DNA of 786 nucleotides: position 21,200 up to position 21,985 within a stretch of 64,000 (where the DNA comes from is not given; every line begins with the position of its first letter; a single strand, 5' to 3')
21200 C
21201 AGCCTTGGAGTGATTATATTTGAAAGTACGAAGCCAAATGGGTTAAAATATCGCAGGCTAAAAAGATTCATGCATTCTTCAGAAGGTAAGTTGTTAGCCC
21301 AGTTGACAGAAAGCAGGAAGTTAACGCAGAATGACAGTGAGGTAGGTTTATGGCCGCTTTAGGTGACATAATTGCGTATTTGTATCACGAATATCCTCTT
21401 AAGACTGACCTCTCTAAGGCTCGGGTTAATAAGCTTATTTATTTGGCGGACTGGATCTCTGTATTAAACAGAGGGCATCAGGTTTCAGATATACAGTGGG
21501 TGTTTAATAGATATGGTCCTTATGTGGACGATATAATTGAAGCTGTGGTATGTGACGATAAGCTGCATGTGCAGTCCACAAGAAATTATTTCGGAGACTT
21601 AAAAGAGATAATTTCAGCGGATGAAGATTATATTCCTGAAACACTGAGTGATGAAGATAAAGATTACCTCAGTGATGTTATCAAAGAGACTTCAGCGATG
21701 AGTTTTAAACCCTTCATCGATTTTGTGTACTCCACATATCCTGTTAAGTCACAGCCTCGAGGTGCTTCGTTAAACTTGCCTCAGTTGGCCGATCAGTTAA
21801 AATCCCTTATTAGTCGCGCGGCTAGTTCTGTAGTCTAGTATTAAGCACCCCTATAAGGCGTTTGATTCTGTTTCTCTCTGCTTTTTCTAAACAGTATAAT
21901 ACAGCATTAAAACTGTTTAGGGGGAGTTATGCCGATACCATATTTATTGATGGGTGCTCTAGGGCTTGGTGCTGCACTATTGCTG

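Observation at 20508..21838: Translationally coupled 2-TM/GAF-like protein plus Panacea-domain protein: candidate undescribed toxin-antitoxin or abortive-infection module carried as island cargo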

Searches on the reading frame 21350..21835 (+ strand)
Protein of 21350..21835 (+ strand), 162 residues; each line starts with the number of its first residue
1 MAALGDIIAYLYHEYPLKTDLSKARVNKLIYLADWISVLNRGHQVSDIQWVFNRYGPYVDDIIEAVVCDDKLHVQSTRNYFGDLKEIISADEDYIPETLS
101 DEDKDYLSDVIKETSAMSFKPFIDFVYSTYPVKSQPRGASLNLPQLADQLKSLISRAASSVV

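Call 3: search_protein_families(library=pfam, proteins=[window:21350-21835:+], max_evalue=1)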
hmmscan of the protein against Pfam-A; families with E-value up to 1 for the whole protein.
window:21350-21835:+ (162 aa): 2 families
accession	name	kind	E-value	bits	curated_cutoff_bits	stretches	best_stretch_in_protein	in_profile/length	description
PF13274.11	SocA_Panacea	-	9.8e-12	46.2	25.7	1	27-128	2-108/113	Antitoxin SocA-like, Panacea domain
PF00651.37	BTB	-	0.068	13.8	20.5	1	67-129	10-74/110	BTB/POZ domain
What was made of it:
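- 21350..21838 (+): Antitoxin gene panA, 162 aa, a stand-alone Panacea protein (domain aa 27-128 = nt 21428-21733). Pfam PF13274 at 46.2 bits, cutoff 25.7 (call 3).
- On Pfam SocA_Panacea (PF13274): 46.2 bits against 25.7; residues 27-128 cover profile positions 2-108 of 113 (call 3).
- Closest known: SocAB of Caulobacter crescentus. Same: The antitoxin carries the same Pfam domain (SocA_Panacea, call 3).
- Checked: The 162-aa protein hits Pfam SocA_Panacea at 46.2 bits against a cutoff of 25.7, E=9.8e-12 (call 3).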

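Call 4: search_protein_families(library=padloc, proteins=[window:21350-21835:+], max_evalue=1)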
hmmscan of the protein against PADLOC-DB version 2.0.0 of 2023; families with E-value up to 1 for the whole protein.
window:21350-21835:+ (162 aa): 2 families
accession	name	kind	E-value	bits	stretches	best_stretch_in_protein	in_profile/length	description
PDLC04505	PDC-M19A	-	0.0071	13.8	1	20-132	18-119/294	-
PDLC02990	DarG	-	0.013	13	1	7-66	167-219/329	-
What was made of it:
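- On Known anti-phage defence systems (PADLOC-DB v2): PanA has only marginal hits: PDC-M19A at E=0.007 and DarG at E=0.013 (call 4).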

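Call 5: search_protein_families(library=ncbifam, proteins=[window:21350-21835:+], max_evalue=1)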
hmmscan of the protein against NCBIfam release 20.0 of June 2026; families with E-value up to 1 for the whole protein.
window:21350-21835:+ (162 aa): 0 families

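Call 6: search_protein_families(library=phrogs, proteins=[window:21350-21835:+], max_evalue=1)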
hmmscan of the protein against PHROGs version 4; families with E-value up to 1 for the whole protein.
window:21350-21835:+ (162 aa): 3 families
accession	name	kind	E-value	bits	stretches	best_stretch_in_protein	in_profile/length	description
phrog_1281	-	unknown function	0.00022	22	1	6-119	12-113/195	-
phrog_10390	-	unknown function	0.013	16.1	1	7-118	154-256/299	-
phrog_37042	-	unknown function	0.083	13.9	1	47-103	76-131/134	-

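Call 11: find_homologous_proteins(query=window:21350-21835:+, max_evalue=0.001)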
Query window:21350-21835:+ (162 aa): 879 proteins with E <= 0.001 among 900 candidates; the best 120 are listed.
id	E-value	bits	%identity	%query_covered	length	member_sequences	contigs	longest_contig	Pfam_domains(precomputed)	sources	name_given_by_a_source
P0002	2.1e-101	354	100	100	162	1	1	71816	PF13274.12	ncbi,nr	ncbi:MAG: Panacea domain-containing protein [Rickettsiales bacterium]|nr:Panacea domain-containing p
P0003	9.2e-47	177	55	96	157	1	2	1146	PF13274.12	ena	-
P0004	1.1e-44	170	52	98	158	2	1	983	PF13274.12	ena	-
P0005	1.7e-39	153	45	99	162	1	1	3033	PF13274.12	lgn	-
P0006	1.1e-38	150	49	94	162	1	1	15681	PF13274.12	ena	-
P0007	2.0e-38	150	49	93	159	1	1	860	PF13274.12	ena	-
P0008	2.4e-38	149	48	93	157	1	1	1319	PF13274.12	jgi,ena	-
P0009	2.6e-38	149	45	99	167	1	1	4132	PF13274.12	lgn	-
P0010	3.2e-38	149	48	93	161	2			PF13274.12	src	-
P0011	4.5e-38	148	47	93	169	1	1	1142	PF13274.12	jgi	jgi:hypothetical protein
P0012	4.6e-38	148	50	91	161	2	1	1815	PF13274.12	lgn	-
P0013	8.6e-38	148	47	95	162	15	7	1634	PF13274.12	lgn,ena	-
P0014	9.6e-38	147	48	94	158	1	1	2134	PF13274.12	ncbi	-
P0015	1.1e-37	147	46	98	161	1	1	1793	PF13274.12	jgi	jgi:hypothetical protein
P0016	1.2e-37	147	49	92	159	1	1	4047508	PF13274.12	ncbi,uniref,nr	ncbi:hypothetical protein ALFP_1760 [Alcaligenes faecalis]|uniref:Panacea domain-containing protein 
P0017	1.4e-37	147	47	92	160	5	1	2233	PF13274.12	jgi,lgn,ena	-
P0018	1.7e-37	147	50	91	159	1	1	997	PF13274.12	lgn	-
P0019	2.8e-37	146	48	95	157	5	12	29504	PF13274.12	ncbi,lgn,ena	-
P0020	2.9e-37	146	47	98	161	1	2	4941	PF13274.12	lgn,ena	-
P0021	3.5e-37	146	49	92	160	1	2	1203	PF13274.12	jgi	jgi:hypothetical protein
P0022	3.8e-37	145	46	94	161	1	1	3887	PF13274.12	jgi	jgi:hypothetical protein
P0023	3.9e-37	145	48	92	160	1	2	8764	PF13274.12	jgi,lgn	jgi:hypothetical protein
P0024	4.2e-37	145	45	97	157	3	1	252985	PF13274.12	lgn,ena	-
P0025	5.3e-37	145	46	95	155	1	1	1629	PF13274.12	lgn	-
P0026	8.0e-37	144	45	93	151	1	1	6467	PF13274.12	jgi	jgi:hypothetical protein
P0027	8.3e-37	144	48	93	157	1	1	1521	PF13274.12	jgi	jgi:hypothetical protein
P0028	1.0e-36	144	49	94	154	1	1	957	PF13274.12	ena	-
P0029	1.3e-36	144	47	93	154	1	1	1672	PF13274.12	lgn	-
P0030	1.3e-36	144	48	95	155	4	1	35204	PF13274.12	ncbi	ncbi:Panacea domain-containing protein [Pasteurella multocida]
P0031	1.5e-36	144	43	100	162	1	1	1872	PF13274.12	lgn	-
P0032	1.5e-36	144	47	94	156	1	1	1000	PF13274.12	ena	-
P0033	1.9e-36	143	46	98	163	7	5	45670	PF13274.12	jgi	jgi:uncharacterized protein YwgA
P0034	2.2e-36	143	47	93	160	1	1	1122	PF13274.12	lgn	-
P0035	2.2e-36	143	44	94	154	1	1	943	PF13274.12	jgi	jgi:hypothetical protein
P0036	2.2e-36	143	47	94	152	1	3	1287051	PF13274.12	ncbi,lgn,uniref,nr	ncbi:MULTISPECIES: Panacea domain-containing protein [Pseudomonas]|uniref:Panacea domain-containing 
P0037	2.5e-36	143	44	98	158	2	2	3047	PF13274.12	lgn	-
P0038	2.8e-36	143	47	92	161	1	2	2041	PF13274.12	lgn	-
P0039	2.8e-36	143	46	93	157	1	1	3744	PF13274.12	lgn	-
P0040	3.0e-36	143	45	94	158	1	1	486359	PF13274.12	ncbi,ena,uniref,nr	ncbi:Panacea domain-containing protein [Thiomicrorhabdus sp.]|uniref:Panacea domain-containing prote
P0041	3.8e-36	142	46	98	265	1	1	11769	PF13274.12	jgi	jgi:hypothetical protein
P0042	4.3e-36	142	48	99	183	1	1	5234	PF13274.12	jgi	jgi:Protein of unknown function (DUF4065)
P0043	4.9e-36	142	44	93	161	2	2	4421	PF13274.12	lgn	-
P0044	5.2e-36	142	46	93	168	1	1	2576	PF13274.12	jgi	jgi:hypothetical protein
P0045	5.2e-36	142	46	96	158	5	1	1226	PF13274.12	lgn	-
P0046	5.3e-36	142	50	93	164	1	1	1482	PF13274.12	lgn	-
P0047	6.0e-36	142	47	99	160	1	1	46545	PF13274.12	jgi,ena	-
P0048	6.1e-36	142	47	95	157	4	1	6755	PF13274.12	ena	-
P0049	6.1e-36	142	49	95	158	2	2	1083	PF13274.12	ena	-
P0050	6.3e-36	142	45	94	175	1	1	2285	PF13274.12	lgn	-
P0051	6.4e-36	141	46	93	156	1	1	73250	PF13274.12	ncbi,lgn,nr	ncbi:MAG: SocA family protein [Alphaproteobacteria bacterium]|nr:SocA family protein [Alphaproteobac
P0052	6.7e-36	141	47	92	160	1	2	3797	PF13274.12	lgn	-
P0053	6.9e-36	141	47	93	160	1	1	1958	PF13274.12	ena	-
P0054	8.0e-36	141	46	93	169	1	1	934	PF13274.12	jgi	jgi:hypothetical protein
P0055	9.0e-36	141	44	92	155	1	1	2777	PF13274.12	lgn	-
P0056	9.7e-36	141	47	92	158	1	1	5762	PF13274.12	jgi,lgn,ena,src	-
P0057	1.0e-35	141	48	94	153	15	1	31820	PF13274.12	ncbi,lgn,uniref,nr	ncbi:Panacea domain-containing protein [Shewanella sp. SP1S1-7]|uniref:Panacea domain-containing pro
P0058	1.1e-35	141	46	93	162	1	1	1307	PF13274.12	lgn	-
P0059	1.7e-35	140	46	94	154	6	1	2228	PF13274.12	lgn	-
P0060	1.8e-35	140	44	92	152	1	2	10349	PF13274.12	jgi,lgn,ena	-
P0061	1.8e-35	140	46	93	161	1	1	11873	PF13274.12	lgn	-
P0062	1.9e-35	140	48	91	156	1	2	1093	PF13274.12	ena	-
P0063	2.0e-35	140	48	93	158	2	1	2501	PF13274.12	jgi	jgi:uncharacterized protein YwgA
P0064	2.2e-35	140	46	93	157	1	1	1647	PF13274.12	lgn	-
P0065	2.7e-35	139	46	99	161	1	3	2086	PF13274.12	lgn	-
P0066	2.8e-35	139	48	91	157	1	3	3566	PF13274.12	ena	-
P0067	2.8e-35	139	47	94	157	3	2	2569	PF13274.12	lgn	-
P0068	2.9e-35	139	44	98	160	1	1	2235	PF13274.12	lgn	-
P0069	3.0e-35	139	48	91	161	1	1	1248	PF13274.12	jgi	-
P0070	3.1e-35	139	42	94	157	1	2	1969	PF13274.12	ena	-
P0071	3.3e-35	139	44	96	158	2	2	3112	PF13274.12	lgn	-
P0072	3.4e-35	139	45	93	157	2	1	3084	PF13274.12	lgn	-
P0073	3.5e-35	139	44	92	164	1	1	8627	PF13274.12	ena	-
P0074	3.5e-35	139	48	94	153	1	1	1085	PF13274.12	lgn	-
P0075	3.5e-35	139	45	96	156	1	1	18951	PF13274.12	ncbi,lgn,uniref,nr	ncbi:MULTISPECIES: Panacea domain-containing protein [unclassified Serratia (in: enterobacteria)]|un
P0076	3.7e-35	139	46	96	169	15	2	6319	PF13274.12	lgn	-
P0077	4.0e-35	139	46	94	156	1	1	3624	PF13274.12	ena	-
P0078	4.3e-35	139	47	94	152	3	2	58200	PF13274.12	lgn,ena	-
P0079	4.5e-35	139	47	95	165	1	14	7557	PF13274.12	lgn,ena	-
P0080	4.6e-35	139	43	94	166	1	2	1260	PF13274.12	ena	-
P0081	4.7e-35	139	46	88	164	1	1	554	PF13274.12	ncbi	-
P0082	5.0e-35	139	43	96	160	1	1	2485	PF13274.12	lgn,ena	-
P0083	5.3e-35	138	44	94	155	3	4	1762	PF13274.12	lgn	-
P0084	5.9e-35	138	47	94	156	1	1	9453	PF13274.12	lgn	-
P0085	6.1e-35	138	47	95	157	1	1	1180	PF13274.12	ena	-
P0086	6.2e-35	138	46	91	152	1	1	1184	PF13274.12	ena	-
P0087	6.2e-35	138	48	94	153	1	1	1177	PF13274.12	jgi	jgi:uncharacterized protein YwgA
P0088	6.4e-35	138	47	91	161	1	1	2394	PF13274.12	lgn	-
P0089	6.5e-35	138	47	94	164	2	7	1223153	PF13274.12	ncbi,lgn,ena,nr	ncbi:MAG: DUF4065 domain-containing protein [Gammaproteobacteria bacterium]|nr:DUF4065 domain-contai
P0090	7.1e-35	138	47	94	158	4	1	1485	PF13274.12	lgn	-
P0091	7.8e-35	138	44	93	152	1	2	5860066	PF13274.12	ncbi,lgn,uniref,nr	ncbi:DUF4065 domain-containing protein [Pseudomonas alloputida]|uniref:DUF4065 domain-containing pro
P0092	8.0e-35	138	43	94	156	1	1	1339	PF13274.12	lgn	-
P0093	8.0e-35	138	48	91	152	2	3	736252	PF13274.12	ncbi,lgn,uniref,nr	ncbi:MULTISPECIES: Panacea domain-containing protein [unclassified Pseudomonas]|uniref:Panacea domai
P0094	8.5e-35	138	49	93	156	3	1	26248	PF13274.12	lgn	-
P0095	8.8e-35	138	49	94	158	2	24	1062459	PF13274.12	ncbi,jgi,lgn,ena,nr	ncbi:MAG TPA: hypothetical protein DCS44_00715 [Cyanobacteria bacterium UBA10660]|nr:MAG TPA: hypoth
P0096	8.8e-35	138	43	94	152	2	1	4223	PF13274.12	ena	-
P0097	9.3e-35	138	45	95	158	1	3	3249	PF13274.12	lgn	-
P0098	1.1e-34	138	47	91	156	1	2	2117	PF13274.12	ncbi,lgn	-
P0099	1.2e-34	137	43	96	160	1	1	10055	PF13274.12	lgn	-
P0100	1.2e-34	137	40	92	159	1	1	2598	PF13274.12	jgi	jgi:hypothetical protein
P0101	1.3e-34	137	43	94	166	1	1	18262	PF13274.12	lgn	-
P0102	1.3e-34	137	46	92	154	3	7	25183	PF13274.12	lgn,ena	-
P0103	1.3e-34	137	49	93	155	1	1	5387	PF13274.12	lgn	-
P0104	1.3e-34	137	43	99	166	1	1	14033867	PF13274.12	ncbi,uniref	ncbi:Panacea domain-containing protein [Sorangium sp. So ce542]|uniref:Panacea domain-containing pro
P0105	1.4e-34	137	43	95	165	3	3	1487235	PF13274.12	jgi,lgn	jgi:hypothetical protein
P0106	1.4e-34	137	46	91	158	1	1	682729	PF13274.12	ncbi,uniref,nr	ncbi:Panacea domain-containing protein [Rhodococcus erythropolis]|uniref:Panacea domain-containing p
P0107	1.5e-34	137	47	91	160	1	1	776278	PF13274.12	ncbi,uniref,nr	ncbi:Panacea domain-containing protein [Allorhodopirellula solitaria]|uniref:Antitoxin SocA-like Pan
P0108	1.6e-34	137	45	93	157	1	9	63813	PF13274.12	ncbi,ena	-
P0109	1.7e-34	137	44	99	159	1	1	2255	PF13274.12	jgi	jgi:hypothetical protein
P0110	1.9e-34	137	44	91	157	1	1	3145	PF13274.12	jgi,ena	-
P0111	1.9e-34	137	47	92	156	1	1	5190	PF13274.12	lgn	-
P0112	2.0e-34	137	50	90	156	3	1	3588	PF13274.12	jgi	-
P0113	2.1e-34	137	41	94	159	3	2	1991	PF13274.12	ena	-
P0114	2.1e-34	137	42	94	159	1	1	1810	PF13274.12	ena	-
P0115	2.2e-34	137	46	90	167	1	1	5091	PF13274.12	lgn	-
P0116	2.2e-34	136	44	94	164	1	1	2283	PF13274.12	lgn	-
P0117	2.5e-34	136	45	98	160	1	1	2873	PF13274.12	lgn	-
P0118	2.5e-34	136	44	93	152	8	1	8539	PF13274.12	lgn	-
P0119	2.5e-34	136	43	94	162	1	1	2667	PF13274.12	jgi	-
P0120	2.5e-34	136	47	94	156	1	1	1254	PF13274.12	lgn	-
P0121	2.7e-34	136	44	93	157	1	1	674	PF13274.12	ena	-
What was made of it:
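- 21350..21838 (+): 879 homologues (call 11).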

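Call 12: find_encoding_contigs(protein=P0006, flank=4000, max_places=3)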
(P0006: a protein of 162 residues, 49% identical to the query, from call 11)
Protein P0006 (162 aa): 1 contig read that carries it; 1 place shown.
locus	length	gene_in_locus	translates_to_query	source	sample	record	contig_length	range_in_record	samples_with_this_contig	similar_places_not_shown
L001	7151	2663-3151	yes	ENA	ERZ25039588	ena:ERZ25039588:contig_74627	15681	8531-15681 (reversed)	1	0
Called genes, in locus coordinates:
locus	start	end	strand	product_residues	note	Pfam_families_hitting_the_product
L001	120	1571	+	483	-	PF01979:Amidohydro_1, PF07969:Amidohydro_3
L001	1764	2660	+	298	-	-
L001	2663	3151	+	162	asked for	PF13274:SocA_Panacea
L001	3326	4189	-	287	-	PF19656:DUF6159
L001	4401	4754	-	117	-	PF13365:Trypsin_2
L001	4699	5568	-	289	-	-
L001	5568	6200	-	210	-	PF19955:EAD1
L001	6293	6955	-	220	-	PF19955:EAD1 (weak)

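Call 13: find_encoding_contigs(protein=P0005, flank=4000, max_places=3)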
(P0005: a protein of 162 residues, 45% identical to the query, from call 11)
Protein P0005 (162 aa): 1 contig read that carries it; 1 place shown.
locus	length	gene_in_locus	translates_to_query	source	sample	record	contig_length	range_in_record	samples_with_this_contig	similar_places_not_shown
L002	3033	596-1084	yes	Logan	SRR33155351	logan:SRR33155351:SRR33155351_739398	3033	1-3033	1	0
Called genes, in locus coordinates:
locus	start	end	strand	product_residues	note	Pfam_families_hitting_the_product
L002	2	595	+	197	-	?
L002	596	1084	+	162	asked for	PF13274:SocA_Panacea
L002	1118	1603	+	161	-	-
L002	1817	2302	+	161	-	PF03544:TonB_C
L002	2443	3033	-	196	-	?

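Call 14: find_encoding_contigs(protein=P0003, flank=4000, max_places=3)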
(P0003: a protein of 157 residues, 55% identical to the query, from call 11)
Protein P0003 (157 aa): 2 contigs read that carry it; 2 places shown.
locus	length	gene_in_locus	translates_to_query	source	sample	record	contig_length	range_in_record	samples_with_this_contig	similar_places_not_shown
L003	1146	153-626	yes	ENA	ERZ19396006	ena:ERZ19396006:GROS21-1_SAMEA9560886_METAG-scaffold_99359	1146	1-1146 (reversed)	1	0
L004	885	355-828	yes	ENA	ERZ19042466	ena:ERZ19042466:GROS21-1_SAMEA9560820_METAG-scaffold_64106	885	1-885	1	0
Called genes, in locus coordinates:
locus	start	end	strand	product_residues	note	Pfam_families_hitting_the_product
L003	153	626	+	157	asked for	PF13274:SocA_Panacea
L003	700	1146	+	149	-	?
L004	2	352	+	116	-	?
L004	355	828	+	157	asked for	PF13274:SocA_Panacea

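Call 33: find_related_loci(query=A3, collection=genome_contigs, flank=5000)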
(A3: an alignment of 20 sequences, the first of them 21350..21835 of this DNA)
Query A3 (162 aa) in genome_contigs; peptide patterns used: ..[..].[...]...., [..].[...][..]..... (x = any residue, [..] = any of these).
145 stretches matched a pattern; 129 encode a relative of the query (tblastn E <= 1e-3); the best 80 are kept; 80 distinct loci.
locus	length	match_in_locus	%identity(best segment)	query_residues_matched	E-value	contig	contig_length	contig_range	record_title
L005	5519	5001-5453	46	1-151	2e-42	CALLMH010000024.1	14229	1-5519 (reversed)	MAG: uncultured Saprospiraceae bacterium isolate L4_Bin_METABAT__129_1 genome assembly, contig: c_000000010740, whole ge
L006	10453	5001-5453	47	1-152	2e-41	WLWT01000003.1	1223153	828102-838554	MAG: Gammaproteobacteria bacterium isolate MH-Pat-all_autometa_1-5 scf7180000017292.1223153, whole genome shotgun sequen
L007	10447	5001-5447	44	1-149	2e-40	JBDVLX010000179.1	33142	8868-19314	MAG: Marinomonas sp. isolate CB.49.F.A1_179_17 CB_49_F_A1_179_17_000000000179, whole genome shotgun sequence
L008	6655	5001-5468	45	1-156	2e-40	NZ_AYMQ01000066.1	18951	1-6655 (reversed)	Serratia sp. H1w Contig66, whole genome shotgun sequence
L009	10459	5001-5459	43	1-153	6e-40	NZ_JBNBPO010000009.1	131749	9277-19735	Nocardioides sp. SYSU DS0651 NODE_9_length_131749_cov_39.153705, whole genome shotgun sequence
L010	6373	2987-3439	46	1-151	4e-40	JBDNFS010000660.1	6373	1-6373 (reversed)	MAG: Planctomycetaceae bacterium isolate concoct.155.ELB k141_917687, whole genome shotgun sequence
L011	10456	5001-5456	45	1-151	5e-40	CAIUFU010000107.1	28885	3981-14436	MAG: uncultured Alphaproteobacteria bacterium isolate KT6_bin-167 genome assembly, contig: bin-167:107/264, whole genome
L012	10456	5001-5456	44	1-152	5e-40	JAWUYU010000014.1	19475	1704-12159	MAG: Pseudomonadales bacterium isolate HBSea_ice_MAG901 BAT.901_823988_flag=0_multi=34.2936_len=19475, whole genome shot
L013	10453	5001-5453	46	1-151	4e-40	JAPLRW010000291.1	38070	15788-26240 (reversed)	MAG: Methylococcales bacterium isolate LacPavin_0818_WC45_MAG_44_10 LacPavin_0818_WC45_scaffold_284907, whole genome sho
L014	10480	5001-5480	46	1-160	1e-39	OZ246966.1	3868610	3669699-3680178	MAG: Rhizobiaceae bacterium isolate 00eac2f6-4d94-45ce-832a-8b192eceb941 genome assembly, chromosome: 1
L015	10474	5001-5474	46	1-158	2e-39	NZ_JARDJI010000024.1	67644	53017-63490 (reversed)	Mesorhizobium sp. CC13 contig24, whole genome shotgun sequence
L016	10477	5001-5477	40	1-159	2e-39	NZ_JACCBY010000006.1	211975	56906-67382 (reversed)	Sphingomonas melonis strain AS2.3 Ga0372459_06, whole genome shotgun sequence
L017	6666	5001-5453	45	1-149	3e-39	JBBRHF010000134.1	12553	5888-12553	MAG: Actinomycetes bacterium isolate Co_metawrap_2689 Cmw_2689_k141_21411679_length_12553_cov_8.9923, whole genome shotg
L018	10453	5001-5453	45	1-151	3e-39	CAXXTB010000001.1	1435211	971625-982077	MAG: Geopsychrobacteraceae bacterium isolate a8776e3a-ffdb-4a38-b6f4-a0b8fc84521a genome assembly, contig: contig_1, who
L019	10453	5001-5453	44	1-151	4e-39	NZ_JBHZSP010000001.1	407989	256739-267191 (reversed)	Marinomonas posidonica strain HQB-55 NODE_1_length_407989_cov_128.708393, whole genome shotgun sequence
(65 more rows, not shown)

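Call 49: find_homologous_proteins(query=A4, max_evalue=0.001)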
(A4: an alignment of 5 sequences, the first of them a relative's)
Query A4 (5 sequences) (283 aa, profile of the alignment): 23 proteins with E <= 0.001 among 5385 candidates.
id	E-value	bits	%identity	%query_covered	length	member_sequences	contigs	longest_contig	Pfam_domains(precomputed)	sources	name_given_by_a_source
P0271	2.8e-106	373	33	47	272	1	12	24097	-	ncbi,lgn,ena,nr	ncbi:MAG TPA: hypothetical protein PKD67_11930 [Ignavibacteriaceae bacterium]|nr:hypothetical protei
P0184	1.5e-100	354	100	100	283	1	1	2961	-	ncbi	-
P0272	4.0e-89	317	28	54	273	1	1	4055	-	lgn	-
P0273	3.5e-60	222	26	62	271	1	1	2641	-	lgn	-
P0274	3.3e-57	212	35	97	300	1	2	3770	-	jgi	-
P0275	3.4e-55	206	40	77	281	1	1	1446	-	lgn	-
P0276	4.4e-55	205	39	77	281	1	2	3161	-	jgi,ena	-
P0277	4.4e-55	205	39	77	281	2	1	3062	-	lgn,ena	-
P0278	6.2e-55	205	39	77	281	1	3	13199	-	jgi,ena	-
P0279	8.5e-54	201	40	70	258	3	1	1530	-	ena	-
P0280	6.0e-53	198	39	77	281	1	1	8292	-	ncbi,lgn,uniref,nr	ncbi:hypothetical protein [Gelidibacter mesophilus]|uniref:hypothetical protein n=1 Tax=Gelidibacter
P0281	3.9e-52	196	41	77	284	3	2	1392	-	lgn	-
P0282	3.3e-51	193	35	77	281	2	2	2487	-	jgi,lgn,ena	-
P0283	4.5e-47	179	29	65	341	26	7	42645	-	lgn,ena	-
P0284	2.4e-45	173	30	73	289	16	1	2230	-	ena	-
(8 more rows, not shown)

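Call 51: list_cluster_members(proteins=[P0280])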
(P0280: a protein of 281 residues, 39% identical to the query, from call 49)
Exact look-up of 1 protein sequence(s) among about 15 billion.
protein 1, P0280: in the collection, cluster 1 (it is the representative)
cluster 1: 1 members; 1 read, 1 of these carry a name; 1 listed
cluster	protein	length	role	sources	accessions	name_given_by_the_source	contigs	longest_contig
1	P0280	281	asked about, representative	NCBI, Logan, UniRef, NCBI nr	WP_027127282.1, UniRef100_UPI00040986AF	hypothetical protein [Gelidibacter mesophilus] | hypothetical protein n=1 Tax=Gelidibacter mesophilus TaxID=169050 RepID=UPI00040986AF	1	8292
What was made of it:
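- On toxFtsL:PanA (NetFlax D9 / Kurata T13) toxin-antitoxin family: P0280 is exactly WP_027127282.1 (call 51).
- The prototype P0280 is exactly WP_027127282.1 (call 51).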

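Call 52: find_encoding_contigs(protein=P0280, flank=4000, max_places=2)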
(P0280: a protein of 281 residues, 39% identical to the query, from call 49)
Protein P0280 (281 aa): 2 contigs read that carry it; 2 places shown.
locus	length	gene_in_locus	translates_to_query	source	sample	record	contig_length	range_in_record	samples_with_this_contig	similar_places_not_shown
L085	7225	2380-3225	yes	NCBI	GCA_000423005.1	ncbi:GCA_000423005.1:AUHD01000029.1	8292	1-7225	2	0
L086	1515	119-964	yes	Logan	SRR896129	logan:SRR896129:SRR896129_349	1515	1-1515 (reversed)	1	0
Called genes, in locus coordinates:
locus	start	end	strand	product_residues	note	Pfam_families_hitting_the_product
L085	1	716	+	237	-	PF02371:Transposase_20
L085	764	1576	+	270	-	PF00149:Metallophos, PF12850:Metallophos_2 (weak)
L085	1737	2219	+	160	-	-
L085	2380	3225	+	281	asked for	-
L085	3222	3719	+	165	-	PF13274:SocA_Panacea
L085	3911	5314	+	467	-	-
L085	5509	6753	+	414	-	PF00144:Beta-lactamase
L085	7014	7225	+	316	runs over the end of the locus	PF08867:FRG, PF02810:SEC-C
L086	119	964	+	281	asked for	-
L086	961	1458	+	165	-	PF13274:SocA_Panacea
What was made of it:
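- The G. mesophilus locus has the same order, with a 4-nt overlap (call 52).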

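Call 64: search_protein_families(library=pfam, alignment_id=A5, max_evalue=0.00001)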
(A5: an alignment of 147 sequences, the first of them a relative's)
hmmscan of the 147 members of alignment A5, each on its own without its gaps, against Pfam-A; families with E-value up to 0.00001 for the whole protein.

A. member 1, L001:120-1568:+ (483 aa): 2 families
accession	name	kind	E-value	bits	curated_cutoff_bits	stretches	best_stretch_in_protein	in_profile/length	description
PF01979.26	Amidohydro_1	-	1.7e-46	159.5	25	1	125-440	1-319/345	Amidohydrolase family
PF07969.17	Amidohydro_3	-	2e-15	57.7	29.7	1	260-443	254-448/472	Amidohydrolase family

B. families by the number of members that match (of 147 scanned): 118 families (the first 25 are shown)
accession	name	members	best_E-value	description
PF04851.21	ResIII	8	1.4e-41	Type III restriction enzyme, res subunit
PF18766.7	SWI2_SNF2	6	3.5e-81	SWI2/SNF2 ATPase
PF00270.35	DEAD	6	4.6e-12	DEAD/DEAH box helicase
PF04313.20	HSDR_N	5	1.2e-49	Type I restriction enzyme R protein N terminus (HSDR_N)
PF01420.25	Methylase_S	4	2.8e-49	Type I restriction modification DNA specificity domain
PF22679.2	T1R_D3-like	4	1.6e-23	Type I restriction enzyme subunit R domain 3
PF00290.26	Trp_syntA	3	4.9e-84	Tryptophan synthase alpha chain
PF00291.31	PALP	3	6.8e-47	Pyridoxal-phosphate dependent enzyme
PF00271.37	Helicase_C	3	1.7e-08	Helicase conserved C-terminal domain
PF11867.13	T1RH-like_C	2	4e-129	Type I restriction enzyme HindI endonuclease subunit-like, C-terminal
PF01041.23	DegT_DnrJ_EryC1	2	7.5e-95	DegT/DnrJ/EryC1/StrS aminotransferase family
PF00268.27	Ribonuc_red_sm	2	1.7e-91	Ribonucleotide reductase, small chain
PF00580.27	UvrD-helicase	2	3.8e-88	UvrD/REP helicase N-terminal domain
PF00589.27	Phage_integrase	2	3.5e-33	Phage integrase family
PF08463.15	EcoEI_R_C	2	4.3e-30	EcoEI R protein C-terminal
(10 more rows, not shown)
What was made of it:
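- Most neighbours are unrelated housekeeping genes (call 64).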
